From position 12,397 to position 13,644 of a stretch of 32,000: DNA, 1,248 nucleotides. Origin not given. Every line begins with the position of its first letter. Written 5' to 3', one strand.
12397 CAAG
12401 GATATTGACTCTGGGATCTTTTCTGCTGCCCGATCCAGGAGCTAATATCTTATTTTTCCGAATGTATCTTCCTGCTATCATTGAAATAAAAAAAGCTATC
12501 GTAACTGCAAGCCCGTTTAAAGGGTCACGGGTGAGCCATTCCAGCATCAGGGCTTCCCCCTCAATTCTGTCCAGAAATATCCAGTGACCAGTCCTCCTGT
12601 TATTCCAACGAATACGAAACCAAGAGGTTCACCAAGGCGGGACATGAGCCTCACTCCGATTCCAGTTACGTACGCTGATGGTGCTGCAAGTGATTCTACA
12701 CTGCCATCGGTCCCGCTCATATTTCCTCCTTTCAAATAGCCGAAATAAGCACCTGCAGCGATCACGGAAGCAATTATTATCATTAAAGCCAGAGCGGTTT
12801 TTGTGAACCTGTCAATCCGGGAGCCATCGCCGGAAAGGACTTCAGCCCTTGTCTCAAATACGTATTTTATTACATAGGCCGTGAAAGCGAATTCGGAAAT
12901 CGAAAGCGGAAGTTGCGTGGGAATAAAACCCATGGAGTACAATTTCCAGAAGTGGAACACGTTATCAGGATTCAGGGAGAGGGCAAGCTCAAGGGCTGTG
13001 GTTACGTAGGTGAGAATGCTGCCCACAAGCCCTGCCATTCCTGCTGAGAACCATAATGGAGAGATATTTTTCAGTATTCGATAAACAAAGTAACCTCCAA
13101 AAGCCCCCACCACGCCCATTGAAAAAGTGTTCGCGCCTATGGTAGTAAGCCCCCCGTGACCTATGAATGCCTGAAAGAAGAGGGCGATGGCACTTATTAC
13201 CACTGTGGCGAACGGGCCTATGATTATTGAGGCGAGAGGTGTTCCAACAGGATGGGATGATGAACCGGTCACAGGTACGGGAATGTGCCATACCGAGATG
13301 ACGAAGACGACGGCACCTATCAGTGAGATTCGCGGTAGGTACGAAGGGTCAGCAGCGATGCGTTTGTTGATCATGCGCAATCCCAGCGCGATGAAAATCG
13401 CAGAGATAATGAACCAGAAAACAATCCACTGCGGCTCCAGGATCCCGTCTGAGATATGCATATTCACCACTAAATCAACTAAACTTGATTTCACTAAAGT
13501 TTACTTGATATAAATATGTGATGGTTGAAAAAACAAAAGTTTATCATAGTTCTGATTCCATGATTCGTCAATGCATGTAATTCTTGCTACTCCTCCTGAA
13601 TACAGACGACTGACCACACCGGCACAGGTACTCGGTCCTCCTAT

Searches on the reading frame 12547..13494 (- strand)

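Call 90: search_protein_families(library=pfam, proteins=[window:12547-13494:-], max_evalue=0.001)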
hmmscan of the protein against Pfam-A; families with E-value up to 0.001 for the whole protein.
window:12547-13494:- (315 aa): 1 family
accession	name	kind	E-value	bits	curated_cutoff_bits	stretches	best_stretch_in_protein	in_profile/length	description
PF01891.21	CbiM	-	2e-51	175.2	23.1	1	13-218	1-204/205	Cobalt uptake substrate-specific transmembrane region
